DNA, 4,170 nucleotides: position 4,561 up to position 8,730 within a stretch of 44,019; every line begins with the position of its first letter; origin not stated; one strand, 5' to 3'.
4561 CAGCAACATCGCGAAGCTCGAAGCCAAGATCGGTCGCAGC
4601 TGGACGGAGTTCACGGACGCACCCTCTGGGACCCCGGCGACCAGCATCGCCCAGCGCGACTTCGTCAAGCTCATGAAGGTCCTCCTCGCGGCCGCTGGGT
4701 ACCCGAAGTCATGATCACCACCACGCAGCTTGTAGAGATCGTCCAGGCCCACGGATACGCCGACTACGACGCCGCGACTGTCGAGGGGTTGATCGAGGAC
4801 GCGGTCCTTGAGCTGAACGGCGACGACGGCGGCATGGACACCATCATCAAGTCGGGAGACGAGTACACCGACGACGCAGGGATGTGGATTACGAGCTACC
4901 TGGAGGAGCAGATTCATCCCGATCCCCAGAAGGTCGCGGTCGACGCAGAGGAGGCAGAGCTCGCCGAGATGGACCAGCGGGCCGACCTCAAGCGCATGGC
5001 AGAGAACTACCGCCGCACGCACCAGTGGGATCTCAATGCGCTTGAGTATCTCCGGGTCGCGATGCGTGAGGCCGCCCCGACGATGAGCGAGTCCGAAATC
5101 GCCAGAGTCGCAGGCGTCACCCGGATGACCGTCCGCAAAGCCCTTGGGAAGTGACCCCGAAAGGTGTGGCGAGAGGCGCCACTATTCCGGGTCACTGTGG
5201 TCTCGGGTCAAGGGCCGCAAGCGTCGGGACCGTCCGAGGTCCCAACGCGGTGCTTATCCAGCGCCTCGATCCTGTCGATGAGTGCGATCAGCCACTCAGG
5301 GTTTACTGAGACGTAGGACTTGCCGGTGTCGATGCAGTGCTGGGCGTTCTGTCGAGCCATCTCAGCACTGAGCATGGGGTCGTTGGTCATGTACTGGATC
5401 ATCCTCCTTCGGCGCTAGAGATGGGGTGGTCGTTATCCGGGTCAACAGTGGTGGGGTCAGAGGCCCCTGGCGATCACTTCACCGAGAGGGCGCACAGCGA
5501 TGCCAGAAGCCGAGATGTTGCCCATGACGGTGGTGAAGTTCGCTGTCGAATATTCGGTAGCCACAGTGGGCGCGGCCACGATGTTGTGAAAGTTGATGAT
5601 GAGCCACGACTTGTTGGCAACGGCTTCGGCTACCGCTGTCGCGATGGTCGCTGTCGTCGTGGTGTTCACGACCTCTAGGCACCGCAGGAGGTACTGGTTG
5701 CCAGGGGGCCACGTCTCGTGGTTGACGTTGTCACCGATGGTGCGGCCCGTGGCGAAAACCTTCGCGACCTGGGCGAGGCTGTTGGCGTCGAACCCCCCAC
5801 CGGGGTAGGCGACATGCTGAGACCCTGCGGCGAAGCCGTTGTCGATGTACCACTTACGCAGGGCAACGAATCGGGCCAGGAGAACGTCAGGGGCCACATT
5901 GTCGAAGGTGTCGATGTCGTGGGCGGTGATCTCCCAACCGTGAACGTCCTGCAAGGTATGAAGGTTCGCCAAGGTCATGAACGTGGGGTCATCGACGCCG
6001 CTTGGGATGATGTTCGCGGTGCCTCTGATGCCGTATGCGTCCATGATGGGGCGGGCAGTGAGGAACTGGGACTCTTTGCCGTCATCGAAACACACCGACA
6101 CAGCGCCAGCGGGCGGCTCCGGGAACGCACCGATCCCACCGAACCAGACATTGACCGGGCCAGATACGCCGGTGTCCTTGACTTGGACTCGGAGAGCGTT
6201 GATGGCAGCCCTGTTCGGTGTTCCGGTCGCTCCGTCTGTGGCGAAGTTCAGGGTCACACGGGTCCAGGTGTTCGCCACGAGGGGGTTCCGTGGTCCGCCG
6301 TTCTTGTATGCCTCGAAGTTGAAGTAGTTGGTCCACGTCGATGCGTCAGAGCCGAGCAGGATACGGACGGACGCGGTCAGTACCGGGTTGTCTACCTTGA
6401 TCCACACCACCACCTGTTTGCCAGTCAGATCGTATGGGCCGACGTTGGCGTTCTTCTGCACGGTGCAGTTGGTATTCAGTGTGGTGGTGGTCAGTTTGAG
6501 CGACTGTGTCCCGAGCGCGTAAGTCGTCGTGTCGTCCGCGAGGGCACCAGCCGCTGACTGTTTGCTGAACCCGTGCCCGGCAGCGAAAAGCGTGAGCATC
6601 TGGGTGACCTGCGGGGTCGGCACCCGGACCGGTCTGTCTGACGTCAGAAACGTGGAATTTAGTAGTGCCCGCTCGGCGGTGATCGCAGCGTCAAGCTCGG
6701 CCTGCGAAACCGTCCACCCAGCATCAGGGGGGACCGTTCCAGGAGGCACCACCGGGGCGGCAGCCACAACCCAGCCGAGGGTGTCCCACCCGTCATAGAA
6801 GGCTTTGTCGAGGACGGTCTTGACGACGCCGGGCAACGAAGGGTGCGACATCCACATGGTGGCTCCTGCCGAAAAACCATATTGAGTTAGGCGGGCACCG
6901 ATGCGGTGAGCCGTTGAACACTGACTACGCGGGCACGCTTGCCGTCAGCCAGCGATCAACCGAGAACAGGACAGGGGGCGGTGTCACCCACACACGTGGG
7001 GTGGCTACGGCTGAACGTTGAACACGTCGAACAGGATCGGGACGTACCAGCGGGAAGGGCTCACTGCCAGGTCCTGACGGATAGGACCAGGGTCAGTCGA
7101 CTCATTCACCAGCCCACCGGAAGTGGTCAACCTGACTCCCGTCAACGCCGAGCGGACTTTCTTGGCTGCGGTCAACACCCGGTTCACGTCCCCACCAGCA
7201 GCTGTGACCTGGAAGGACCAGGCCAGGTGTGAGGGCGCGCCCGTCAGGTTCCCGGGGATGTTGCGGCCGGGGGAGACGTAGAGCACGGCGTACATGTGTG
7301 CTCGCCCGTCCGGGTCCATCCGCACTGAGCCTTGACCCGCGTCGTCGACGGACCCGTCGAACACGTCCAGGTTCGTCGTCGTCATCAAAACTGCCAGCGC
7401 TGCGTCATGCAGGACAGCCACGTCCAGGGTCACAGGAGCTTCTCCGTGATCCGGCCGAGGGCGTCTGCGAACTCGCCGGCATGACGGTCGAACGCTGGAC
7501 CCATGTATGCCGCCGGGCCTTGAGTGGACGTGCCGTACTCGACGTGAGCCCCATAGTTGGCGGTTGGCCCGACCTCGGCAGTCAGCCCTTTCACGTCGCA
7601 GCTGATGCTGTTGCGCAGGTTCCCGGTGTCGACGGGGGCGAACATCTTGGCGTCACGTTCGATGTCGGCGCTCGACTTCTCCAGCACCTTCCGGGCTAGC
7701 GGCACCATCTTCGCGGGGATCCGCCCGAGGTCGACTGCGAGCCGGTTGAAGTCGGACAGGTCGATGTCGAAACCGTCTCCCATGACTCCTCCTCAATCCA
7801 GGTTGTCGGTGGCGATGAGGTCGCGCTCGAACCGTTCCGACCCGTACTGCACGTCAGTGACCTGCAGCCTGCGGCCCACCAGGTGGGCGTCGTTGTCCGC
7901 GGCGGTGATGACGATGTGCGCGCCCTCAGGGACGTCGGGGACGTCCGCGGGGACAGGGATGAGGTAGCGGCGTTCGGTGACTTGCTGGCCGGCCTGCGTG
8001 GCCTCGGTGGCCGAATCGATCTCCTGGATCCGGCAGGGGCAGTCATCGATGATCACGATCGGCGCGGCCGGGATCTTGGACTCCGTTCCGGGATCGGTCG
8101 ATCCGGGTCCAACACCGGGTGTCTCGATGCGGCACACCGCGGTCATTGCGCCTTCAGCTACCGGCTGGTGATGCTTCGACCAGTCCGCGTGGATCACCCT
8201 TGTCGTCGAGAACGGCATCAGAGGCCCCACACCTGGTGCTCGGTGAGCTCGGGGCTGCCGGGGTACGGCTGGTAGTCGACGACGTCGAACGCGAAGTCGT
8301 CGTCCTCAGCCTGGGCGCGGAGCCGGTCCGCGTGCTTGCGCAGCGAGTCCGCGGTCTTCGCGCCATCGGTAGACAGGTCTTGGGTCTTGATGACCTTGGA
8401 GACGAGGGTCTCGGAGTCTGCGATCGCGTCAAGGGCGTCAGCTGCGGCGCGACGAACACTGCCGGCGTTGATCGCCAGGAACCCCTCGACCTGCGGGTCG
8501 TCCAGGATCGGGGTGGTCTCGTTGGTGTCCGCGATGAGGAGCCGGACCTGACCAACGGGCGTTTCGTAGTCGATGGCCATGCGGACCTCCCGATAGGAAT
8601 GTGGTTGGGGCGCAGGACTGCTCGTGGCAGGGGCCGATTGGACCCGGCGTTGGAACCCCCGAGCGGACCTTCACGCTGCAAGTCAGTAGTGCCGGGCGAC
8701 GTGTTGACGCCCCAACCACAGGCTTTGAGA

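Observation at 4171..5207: Self-contained opposite-strand two-gene cassette with its own promoter and palindromic operator inside the tail operon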

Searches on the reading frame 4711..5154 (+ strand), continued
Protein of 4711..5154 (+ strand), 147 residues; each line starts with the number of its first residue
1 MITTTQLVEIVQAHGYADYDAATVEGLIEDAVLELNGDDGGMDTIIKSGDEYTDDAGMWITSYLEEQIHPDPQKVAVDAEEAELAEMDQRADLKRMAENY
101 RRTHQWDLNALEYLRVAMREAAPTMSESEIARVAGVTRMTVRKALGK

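Call 71: fold_search(model_id=the predicted structure, library=pdb)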
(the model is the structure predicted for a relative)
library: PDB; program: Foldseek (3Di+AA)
matches with E <= 10: 83; with E <= 0.001: 0
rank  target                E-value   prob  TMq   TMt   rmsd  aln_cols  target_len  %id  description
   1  5zx2_F                3.9e-01  0.25  0.25  0.22  14.2       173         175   17  Mycobacterium tuberculosis RNA polymerase transcription initiation complex with ECF sigma factor sigma H and 7nt RNA (released 2019-03-20)
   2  1or7_A                5.2e-01  0.23  0.25  0.21  23.1       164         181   17  Crystal Structure of Escherichia coli sigmaE with the Cytoplasmic Domain of its Anti-sigma RseA (released 2003-04-15)
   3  6jcy_F                8.7e-01  0.20  0.27  0.25  18.7       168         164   15  Mycobacterium tuberculosis RNA polymerase transcription initiation open complex with a chimeric ECF sigma factor sigH/ (released 2019-05-29)
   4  9n9q_C                1.1e+00  0.11  0.21  0.15  13.7       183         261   11  Cryo-EM structure of the RNA-guided transcription complex (released 2025-12-24)
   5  8b4h_A                1.4e+00  0.98  0.23  0.10   1.4        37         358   35  IstA transposase cleaved donor complex (released 2023-05-03)
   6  7s03_A                1.5e+00  0.11  0.19  0.26  19.1       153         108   14  DNA-binding domain of human SETMAR in complex with Hsmar1 terminal inverted repeat (TIR) DNA (released 2022-08-03)
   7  9w4w                  1.6e+00  0.85  0.22  0.22   2.2        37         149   27  Structure of transcription factor in complex with L-Ile (released 2026-03-25)
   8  3t0y_A                1.6e+00  0.18  0.26  0.30  22.5       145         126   11  Structure of the PhyR anti-anti-sigma domain bound to the anti-sigma factor, NepR (released 2012-05-02)
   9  7fby                  1.7e+00  0.82  0.21  0.21   2.2        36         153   28  Crystal Structure of PH0140 from Pyrococcus horikosii OT3 (released 2022-07-20)
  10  9fjr_f                1.8e+00  0.15  0.26  0.15  24.5       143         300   10  Cryo-EM structure of Mycobacterium tuberculosis sigma-B RNA polymerase bound to -10 promoter element ssDNA oligo - sig (released 2025-05-07)
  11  6dv9_F                2.0e+00  0.14  0.28  0.24  17.1       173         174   13  Crystal structure of Mycobacterium tuberculosis transcription initiation complex(ECF sigma factor L) containing 5nt RN (released 2019-02-20)
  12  8z6g_B                2.7e+00  0.14  0.28  0.25  21.6       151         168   13  the AlgU-MucAcyto complex structure in Pseudomonas aeruginosa (released 2024-05-08)
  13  7bhy_C                2.9e+00  0.95  0.25  0.65   1.4        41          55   20  DNA-binding domain of DeoR in complex with the DNA operator (released 2021-11-10)
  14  9w4v_A                3.1e+00  0.66  0.21  0.21   2.2        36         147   28  Structure of transcription factor in complex with D-allo-Ile (released 2026-03-25)
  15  8qu6_F                3.1e+00  0.11  0.28  0.16  15.3       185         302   13  Mycobacterium smegnatis RNA polymerase transcription initiation complex with SigmaA, RbpA, HelD and an upstream-fork p (released 2024-10-02)
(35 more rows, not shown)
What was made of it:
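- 4711..5154 (+): Gene 2 (147 aa). Residues 1-84 form an acidic N-domain (pI 4.05), residues 72-121 a long helix, and residues 123-147 a terminal helix-turn-helix (nt 5077-5151). It is the predicted autorepressor that binds O1/O2. The HTH gives local fold matches to IstA, DeoR, Lrp and KorA (call 71).
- Tried and rejected: The top-ranked ECF sigma factors have TM about 0.25 and rmsd above 14 Å, so they were rejected (call 71).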

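Call 72: find_encoding_contigs(protein=P0007, flank=6000, max_places=2)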
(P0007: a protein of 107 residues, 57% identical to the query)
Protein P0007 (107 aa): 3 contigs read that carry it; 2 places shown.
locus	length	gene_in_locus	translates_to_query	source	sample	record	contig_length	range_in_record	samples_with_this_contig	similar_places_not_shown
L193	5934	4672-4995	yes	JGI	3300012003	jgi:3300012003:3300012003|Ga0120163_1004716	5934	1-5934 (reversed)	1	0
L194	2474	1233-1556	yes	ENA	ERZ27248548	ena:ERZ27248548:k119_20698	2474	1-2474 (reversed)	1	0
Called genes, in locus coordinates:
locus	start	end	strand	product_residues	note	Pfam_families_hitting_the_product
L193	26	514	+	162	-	-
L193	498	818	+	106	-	PF00589:Phage_integrase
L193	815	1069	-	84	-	-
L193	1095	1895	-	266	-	PF02899:Phage_int_SAM_1, PF00589:Phage_integrase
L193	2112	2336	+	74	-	-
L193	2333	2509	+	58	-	-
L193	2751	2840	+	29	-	-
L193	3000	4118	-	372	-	-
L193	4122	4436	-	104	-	-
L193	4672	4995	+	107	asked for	-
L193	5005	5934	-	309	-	?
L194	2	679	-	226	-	?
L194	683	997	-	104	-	-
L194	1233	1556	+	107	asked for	-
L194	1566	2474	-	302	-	?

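Call 73: find_encoding_contigs(protein=P0012, flank=6000, max_places=2)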
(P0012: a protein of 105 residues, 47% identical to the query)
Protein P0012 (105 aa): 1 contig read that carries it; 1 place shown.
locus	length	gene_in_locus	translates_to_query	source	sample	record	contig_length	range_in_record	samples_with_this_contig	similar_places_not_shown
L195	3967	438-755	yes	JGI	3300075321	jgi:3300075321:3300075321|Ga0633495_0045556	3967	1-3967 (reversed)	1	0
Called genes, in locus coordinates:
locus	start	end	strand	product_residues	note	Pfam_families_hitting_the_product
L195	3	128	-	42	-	?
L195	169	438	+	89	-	-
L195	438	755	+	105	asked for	-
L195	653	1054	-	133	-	-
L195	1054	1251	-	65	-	-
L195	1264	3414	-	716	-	PF03175:DNA_pol_B_2 (faint)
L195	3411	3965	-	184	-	?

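Call 74: find_encoding_contigs(protein=P0009, flank=6000, max_places=2)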
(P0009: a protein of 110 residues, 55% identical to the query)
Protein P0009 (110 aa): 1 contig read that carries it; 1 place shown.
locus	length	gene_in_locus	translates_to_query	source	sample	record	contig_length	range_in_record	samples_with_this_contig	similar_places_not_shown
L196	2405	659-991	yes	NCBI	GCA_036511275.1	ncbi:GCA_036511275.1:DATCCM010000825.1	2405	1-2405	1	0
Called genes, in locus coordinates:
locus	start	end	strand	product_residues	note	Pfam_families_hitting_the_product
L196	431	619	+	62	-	-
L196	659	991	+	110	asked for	-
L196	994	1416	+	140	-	-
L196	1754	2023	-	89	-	-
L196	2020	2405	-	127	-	?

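Call 75: find_encoding_contigs(protein=P0002, flank=10000, max_places=3)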
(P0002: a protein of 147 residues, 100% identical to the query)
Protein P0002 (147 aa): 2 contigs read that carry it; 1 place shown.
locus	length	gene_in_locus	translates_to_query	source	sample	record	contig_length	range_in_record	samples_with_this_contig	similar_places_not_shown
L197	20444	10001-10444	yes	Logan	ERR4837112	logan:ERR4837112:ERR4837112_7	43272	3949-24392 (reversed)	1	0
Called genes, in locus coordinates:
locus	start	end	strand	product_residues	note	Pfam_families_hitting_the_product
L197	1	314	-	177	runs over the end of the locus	-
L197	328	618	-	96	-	-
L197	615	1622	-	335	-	PF16466:DUF5047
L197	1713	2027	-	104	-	-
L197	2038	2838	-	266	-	-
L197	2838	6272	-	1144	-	PF10145:PhageMin_Tail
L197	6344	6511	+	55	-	-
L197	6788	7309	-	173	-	-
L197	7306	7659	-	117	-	-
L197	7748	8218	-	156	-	PF25595:Phage_TTP_16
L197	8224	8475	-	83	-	-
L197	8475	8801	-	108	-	-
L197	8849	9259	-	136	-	-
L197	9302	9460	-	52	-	-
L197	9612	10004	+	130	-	-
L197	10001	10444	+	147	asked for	-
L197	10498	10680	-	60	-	-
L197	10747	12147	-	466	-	-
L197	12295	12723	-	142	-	-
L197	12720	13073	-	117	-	PF04883:HK97-gp10_like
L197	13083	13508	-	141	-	PF19586:DUF6093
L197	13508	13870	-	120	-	-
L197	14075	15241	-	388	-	PF10124:Mu-like_gpT (faint), PF25209:Phage_capsid_4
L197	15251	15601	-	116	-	PF09956:Phage_cement_2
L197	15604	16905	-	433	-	-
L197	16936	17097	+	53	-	-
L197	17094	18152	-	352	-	PF04233:Phage_Mu_F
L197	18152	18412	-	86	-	PF26761:Acb5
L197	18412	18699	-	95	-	PF20137:BubE (weak)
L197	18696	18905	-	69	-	-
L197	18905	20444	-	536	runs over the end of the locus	-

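Call 80: search_dna_similar(query=P0006, collection=phages, mode=protein, max_evalue=0.01, max_rows=30)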
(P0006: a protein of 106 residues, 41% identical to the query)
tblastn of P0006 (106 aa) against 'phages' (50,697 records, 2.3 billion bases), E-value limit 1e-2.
No match.

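Call 117: find_encoding_contigs(protein=P0003, flank=2000, max_places=2)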
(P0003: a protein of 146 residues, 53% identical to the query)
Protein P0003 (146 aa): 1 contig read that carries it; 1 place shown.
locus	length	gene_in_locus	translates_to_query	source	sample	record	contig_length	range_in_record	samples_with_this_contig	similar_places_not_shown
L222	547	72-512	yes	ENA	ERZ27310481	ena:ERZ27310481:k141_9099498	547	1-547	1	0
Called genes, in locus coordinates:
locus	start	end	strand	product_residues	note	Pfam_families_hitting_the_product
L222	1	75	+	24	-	?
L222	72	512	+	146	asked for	-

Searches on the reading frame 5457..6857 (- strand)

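Call 4: search_protein_families(library=pfam, proteins=[window:5457-6857:-], max_evalue=1)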
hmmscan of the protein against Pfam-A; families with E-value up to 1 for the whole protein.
window:5457-6857:- (466 aa): 1 family
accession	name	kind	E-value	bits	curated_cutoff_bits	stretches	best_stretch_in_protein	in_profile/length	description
PF01522.26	Polysacc_deac_1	-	0.0062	16.9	23.1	1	248-366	4-118/124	Polysaccharide deacetylase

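Call 5: search_protein_families(library=phrogs, proteins=[window:5457-6857:-], max_evalue=0.01)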
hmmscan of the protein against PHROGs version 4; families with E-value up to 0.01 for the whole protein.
window:5457-6857:- (466 aa): 0 families

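Call 70: search_protein_families(library=ncbifam, proteins=[window:5457-6857:-], max_evalue=0.1)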
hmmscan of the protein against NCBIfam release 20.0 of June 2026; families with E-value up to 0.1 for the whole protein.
window:5457-6857:- (466 aa): 2 families
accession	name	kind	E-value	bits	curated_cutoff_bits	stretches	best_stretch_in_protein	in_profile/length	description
NF050820.1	PolSacchBiosHfsH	equivalog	0.00017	21.4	400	1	250-432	33-216/249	oligosaccharide deacetylase HfsH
TIGR03933.1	PIA_icaB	equivalog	0.00078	19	248.35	1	249-356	70-191/245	intercellular adhesin biosynthesis polysaccharide N-deacetylase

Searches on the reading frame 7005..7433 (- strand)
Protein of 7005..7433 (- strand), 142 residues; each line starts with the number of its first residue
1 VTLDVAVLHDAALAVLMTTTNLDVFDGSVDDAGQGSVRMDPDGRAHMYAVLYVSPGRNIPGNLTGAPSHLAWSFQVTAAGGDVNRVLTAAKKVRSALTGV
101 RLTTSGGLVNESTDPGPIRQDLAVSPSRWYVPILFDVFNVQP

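Call 7: search_protein_families(library=phrogs, proteins=[window:7005-7433:-], max_evalue=0.001)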
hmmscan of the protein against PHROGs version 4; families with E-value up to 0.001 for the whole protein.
window:7005-7433:- (142 aa): 0 families

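Call 89: find_related_loci(query=window:7005-7433:-, collection=viral_contigs, flank=7000)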
Query window:7005-7433:- (142 aa) in viral_contigs; peptide patterns used: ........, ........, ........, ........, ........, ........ (x = any residue, [..] = any of these).
14 stretches matched a pattern; 6 encode a relative of the query (tblastn E <= 1e-3); 6 distinct loci.
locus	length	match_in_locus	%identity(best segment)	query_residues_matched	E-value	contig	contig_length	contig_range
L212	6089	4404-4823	71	1-140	3e-63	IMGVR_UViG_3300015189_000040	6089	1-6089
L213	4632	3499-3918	71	1-140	3e-61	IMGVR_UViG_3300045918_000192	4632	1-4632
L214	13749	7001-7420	71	1-140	3e-61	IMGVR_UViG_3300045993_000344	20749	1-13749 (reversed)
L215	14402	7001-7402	68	4-135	1e-55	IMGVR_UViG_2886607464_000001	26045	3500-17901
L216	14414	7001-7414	38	1-135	2e-17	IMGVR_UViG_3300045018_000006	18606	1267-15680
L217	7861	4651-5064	38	1-135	2e-17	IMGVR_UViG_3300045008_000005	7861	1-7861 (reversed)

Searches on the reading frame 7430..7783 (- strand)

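Call 7: search_protein_families(library=phrogs, proteins=[window:7430-7783:-], max_evalue=0.001)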
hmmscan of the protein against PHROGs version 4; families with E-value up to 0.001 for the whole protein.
window:7430-7783:- (117 aa): 1 family
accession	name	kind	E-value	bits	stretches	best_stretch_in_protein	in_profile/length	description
phrog_5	-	connector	4.3e-20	73.5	1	1-115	87-207/239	tail completion or Neck1 protein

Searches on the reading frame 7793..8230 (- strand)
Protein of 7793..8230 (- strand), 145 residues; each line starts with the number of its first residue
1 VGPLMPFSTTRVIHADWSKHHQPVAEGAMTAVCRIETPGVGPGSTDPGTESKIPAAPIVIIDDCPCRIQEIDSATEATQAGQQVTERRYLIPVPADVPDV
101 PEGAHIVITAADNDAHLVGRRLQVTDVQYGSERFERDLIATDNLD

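Call 7: search_protein_families(library=phrogs, proteins=[window:7793-8230:-], max_evalue=0.001)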
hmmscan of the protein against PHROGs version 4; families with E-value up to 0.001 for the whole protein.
window:7793-8230:- (145 aa): 1 family
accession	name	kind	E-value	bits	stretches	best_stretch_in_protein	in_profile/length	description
phrog_13779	-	unknown function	1.4e-08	35.6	1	24-128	13-120/139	-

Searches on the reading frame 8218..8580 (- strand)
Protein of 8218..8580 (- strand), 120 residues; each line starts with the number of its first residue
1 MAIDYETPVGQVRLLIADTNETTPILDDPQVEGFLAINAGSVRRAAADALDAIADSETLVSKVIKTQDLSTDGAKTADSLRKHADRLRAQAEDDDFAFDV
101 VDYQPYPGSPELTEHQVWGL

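Call 7: search_protein_families(library=phrogs, proteins=[window:8218-8580:-], max_evalue=0.001)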
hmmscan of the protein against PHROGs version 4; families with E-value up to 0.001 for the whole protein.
window:8218-8580:- (120 aa): 2 families
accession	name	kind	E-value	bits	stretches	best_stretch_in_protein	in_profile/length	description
phrog_18316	-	unknown function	1.2e-25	91.3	1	4-103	9-124/134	-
phrog_1732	-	unknown function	6.5e-09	37.4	1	8-89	11-91/152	-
